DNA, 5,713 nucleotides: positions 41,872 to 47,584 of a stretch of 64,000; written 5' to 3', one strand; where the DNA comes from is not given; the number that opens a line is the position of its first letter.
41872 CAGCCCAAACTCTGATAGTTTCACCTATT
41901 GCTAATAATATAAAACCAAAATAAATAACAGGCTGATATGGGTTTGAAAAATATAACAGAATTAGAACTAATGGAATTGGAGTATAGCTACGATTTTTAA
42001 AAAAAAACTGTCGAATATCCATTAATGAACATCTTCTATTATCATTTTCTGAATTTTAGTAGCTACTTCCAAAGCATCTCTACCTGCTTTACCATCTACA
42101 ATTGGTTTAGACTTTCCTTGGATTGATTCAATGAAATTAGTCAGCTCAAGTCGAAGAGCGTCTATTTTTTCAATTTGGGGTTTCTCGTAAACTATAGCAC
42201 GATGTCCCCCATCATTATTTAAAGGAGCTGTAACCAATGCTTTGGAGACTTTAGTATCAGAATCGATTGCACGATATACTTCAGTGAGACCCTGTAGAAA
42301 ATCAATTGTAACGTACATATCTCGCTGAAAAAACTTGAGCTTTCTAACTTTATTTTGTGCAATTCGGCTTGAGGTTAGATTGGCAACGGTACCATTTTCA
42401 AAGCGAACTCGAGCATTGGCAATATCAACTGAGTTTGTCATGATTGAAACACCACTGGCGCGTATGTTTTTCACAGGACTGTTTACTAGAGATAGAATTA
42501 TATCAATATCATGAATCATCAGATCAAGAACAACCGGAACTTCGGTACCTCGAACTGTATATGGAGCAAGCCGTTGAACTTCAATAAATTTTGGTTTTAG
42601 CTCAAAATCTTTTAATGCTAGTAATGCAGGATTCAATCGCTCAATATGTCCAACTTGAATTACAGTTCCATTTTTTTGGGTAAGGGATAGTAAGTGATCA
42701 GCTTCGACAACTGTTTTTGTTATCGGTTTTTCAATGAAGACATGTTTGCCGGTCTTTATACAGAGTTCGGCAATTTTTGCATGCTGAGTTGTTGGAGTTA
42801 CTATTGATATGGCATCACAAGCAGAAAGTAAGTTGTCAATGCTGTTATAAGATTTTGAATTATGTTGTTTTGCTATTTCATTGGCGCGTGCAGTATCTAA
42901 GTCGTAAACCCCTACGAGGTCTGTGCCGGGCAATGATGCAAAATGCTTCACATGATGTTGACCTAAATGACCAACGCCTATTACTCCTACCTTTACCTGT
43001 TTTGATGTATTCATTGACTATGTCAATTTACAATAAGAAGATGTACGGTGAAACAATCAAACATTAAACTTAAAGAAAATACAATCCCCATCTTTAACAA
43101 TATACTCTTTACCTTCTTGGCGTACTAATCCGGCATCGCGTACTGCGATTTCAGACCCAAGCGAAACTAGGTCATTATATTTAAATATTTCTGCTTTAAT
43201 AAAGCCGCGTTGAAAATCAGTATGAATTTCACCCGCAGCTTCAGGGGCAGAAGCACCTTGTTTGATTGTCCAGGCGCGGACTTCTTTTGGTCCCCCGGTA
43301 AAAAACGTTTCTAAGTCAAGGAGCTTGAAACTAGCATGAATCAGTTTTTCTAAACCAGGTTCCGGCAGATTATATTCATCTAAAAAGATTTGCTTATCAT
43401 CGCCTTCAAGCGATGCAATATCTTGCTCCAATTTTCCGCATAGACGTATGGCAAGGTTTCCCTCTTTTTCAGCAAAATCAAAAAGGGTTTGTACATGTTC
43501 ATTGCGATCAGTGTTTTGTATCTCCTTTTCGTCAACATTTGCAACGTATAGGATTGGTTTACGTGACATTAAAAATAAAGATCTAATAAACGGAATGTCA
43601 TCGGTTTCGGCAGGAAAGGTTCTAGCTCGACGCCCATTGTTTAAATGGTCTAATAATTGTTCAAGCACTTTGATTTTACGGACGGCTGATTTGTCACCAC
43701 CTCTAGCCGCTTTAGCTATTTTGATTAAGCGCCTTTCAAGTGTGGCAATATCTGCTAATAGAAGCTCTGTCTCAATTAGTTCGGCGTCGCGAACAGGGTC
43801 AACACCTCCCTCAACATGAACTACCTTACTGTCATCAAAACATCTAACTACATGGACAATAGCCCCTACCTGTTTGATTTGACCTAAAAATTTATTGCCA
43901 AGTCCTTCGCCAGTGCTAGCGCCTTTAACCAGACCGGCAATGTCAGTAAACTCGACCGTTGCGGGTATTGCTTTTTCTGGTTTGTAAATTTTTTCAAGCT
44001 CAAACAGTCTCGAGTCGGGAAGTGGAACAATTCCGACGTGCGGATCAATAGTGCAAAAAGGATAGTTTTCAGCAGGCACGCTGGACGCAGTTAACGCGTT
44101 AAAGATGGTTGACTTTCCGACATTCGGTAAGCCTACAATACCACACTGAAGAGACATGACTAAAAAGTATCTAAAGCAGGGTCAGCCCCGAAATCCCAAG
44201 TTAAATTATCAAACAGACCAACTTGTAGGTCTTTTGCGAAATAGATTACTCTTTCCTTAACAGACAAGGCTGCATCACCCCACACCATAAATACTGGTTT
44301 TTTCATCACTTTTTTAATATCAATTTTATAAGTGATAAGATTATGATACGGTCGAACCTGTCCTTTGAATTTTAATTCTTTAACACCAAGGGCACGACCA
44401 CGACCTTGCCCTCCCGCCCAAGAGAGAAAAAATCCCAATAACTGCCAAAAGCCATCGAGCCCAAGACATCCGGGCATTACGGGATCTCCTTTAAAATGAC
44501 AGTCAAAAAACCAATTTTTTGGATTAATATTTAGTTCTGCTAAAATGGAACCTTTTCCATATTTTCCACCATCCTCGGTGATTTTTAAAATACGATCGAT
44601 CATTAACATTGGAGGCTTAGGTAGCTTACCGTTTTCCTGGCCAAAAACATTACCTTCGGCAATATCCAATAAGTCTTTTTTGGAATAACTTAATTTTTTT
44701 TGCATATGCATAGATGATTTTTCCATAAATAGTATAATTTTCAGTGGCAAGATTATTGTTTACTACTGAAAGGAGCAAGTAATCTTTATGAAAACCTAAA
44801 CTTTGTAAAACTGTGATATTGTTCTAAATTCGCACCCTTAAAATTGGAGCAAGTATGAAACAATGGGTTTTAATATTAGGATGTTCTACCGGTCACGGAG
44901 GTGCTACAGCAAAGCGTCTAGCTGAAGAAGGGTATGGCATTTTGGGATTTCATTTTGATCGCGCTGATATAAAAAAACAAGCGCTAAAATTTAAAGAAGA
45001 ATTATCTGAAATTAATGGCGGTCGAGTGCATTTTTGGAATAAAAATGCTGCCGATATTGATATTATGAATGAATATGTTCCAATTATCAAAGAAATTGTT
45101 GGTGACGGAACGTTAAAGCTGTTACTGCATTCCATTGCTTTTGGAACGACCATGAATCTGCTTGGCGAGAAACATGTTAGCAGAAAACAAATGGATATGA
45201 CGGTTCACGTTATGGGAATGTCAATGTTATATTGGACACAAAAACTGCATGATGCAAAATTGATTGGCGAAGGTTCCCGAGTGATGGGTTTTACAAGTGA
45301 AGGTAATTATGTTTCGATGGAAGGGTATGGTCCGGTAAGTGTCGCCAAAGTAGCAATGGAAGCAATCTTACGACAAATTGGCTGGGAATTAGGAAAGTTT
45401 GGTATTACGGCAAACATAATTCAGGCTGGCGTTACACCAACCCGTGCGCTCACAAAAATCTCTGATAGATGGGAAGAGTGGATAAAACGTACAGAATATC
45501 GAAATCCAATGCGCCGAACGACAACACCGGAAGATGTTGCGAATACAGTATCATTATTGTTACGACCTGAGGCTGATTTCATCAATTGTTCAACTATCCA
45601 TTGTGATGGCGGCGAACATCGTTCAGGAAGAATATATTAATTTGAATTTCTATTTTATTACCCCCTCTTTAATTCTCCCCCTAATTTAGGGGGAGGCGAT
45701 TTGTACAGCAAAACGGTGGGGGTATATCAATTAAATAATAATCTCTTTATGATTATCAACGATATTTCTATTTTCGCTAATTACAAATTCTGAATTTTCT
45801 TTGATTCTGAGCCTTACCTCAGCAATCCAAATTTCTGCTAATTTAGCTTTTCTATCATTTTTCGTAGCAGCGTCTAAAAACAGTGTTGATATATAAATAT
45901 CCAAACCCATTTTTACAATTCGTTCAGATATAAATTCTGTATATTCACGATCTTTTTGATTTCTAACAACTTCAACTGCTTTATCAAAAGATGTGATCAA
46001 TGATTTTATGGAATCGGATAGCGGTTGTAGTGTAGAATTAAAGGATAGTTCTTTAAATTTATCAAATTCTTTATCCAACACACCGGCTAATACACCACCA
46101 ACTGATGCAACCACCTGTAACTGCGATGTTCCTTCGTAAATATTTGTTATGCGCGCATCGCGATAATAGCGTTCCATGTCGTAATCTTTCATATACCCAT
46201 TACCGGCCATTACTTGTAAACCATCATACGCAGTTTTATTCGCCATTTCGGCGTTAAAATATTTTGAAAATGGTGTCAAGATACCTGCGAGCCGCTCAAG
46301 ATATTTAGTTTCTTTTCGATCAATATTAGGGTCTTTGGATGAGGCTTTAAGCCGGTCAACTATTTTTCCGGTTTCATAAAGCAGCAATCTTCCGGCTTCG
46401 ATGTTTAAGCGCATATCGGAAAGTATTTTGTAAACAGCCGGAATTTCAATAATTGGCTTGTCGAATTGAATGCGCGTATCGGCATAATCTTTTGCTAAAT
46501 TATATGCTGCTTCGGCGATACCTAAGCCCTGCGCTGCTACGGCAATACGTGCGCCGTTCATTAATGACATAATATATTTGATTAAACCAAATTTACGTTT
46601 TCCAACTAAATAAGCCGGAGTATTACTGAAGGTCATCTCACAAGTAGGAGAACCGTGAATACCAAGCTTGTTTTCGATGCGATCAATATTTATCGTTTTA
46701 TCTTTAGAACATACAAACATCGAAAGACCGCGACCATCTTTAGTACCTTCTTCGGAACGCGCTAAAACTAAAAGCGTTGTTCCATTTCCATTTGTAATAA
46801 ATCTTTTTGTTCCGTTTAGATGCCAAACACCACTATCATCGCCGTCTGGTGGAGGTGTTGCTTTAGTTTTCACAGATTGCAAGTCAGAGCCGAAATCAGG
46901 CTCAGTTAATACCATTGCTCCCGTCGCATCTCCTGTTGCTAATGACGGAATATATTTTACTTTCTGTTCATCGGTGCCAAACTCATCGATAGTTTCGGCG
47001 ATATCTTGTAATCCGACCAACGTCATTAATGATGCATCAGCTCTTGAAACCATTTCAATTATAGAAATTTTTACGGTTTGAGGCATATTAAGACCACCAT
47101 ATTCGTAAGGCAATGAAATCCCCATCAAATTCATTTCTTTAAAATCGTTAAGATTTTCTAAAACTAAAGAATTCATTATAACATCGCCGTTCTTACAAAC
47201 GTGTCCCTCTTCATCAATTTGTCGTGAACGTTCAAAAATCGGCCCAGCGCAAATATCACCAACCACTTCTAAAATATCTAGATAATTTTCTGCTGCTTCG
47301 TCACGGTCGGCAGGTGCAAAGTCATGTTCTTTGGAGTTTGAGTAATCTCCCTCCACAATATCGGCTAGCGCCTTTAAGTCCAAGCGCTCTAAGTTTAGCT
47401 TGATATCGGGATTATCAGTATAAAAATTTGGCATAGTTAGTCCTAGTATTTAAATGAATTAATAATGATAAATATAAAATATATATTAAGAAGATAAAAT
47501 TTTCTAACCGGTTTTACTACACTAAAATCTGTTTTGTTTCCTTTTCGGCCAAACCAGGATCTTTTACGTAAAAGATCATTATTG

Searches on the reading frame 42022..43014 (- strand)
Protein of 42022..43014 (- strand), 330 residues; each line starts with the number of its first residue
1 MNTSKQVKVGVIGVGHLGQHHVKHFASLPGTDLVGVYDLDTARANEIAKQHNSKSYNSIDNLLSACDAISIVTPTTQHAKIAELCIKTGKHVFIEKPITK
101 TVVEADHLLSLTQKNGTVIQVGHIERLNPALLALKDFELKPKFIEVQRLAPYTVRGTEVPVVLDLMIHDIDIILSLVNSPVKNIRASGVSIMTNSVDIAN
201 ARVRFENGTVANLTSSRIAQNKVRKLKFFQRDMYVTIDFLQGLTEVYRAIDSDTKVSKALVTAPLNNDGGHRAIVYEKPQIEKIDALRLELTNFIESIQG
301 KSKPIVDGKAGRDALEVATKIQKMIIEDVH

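Call 55: search_protein_families(library=pfam, proteins=[window:42022-43014:-], max_evalue=0.0001)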
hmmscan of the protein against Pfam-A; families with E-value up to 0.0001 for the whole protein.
window:42022-43014:- (330 aa): 5 families
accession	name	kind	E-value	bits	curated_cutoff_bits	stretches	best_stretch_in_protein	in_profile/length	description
PF01408.29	GFO_IDH_MocA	-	3.5e-29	102.4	24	1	7-123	1-120/120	Oxidoreductase family, NAD-binding Rossmann fold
PF22725.1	GFO_IDH_MocA_C3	-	7.1e-09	36.2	27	1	161-222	45-109/124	GFO/IDH/MocA C-terminal domain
PF02826.25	2-Hacid_dh_C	-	1.3e-06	28.4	25.1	1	5-79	35-105/178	D-isomer specific 2-hydroxyacid dehydrogenase, NAD binding domain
PF02894.22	GFO_IDH_MocA_C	-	3.3e-06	27.5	22.9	0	158-219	39-105/218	Oxidoreductase family, C-terminal alpha/beta domain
PF01488.26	Shikimate_DH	-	6.1e-06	26.8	24.3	1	4-77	10-84/138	Shikimate / quinate 5-dehydrogenase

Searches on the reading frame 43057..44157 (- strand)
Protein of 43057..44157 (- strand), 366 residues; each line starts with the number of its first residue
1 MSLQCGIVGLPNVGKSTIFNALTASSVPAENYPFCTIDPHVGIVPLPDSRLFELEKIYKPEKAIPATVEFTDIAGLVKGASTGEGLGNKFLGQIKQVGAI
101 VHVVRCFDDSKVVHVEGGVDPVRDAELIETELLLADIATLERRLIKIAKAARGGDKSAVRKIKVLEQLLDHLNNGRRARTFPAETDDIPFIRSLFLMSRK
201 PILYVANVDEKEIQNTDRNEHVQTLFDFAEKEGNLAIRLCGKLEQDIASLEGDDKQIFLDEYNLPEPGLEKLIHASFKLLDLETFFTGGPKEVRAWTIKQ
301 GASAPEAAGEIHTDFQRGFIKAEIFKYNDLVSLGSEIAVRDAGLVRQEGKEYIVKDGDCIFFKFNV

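Call 55: search_protein_families(library=pfam, proteins=[window:43057-44157:-], max_evalue=0.0001)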
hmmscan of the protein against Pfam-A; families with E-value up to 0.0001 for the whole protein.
window:43057-44157:- (366 aa): 3 families
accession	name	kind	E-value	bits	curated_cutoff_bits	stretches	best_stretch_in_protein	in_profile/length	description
PF06071.19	YchF-GTPase_C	-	3.8e-37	126.7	27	1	282-365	1-84/84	Protein of unknown function (DUF933)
PF01926.29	MMR_HSR1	-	7.1e-19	68.4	21.9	1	5-107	2-85/113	50S ribosome-binding GTPase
PF02421.24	FeoB_N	-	6.3e-07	29.5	27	1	5-45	3-43/156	Ferrous iron transport protein B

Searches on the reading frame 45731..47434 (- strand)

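Call 50: search_protein_families(library=pfam, proteins=[window:45731-47434:-], max_evalue=0.01)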
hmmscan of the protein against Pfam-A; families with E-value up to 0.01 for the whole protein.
window:45731-47434:- (567 aa): 5 families
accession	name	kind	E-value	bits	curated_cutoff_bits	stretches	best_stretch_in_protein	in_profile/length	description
PF00441.29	Acyl-CoA_dh_1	-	1.4e-30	106.8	22.4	1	286-440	5-141/150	Acyl-CoA dehydrogenase, C-terminal domain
PF02770.24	Acyl-CoA_dh_M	-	2.6e-19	69.6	33.3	1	173-271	1-96/97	Acyl-CoA dehydrogenase, middle domain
PF02771.21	Acyl-CoA_dh_N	-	3.1e-15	57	22.9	1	95-169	37-113/113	Acyl-CoA dehydrogenase, N-terminal domain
PF08028.16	Acyl-CoA_dh_2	-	5.7e-15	56.2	22.7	1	298-437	2-133/134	Acyl-CoA dehydrogenase, C-terminal domain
PF12186.13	AcylCoA_dehyd_C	-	1.7e-12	47.9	27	1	458-552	10-104/111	Acyl-CoA dehydrogenase C terminal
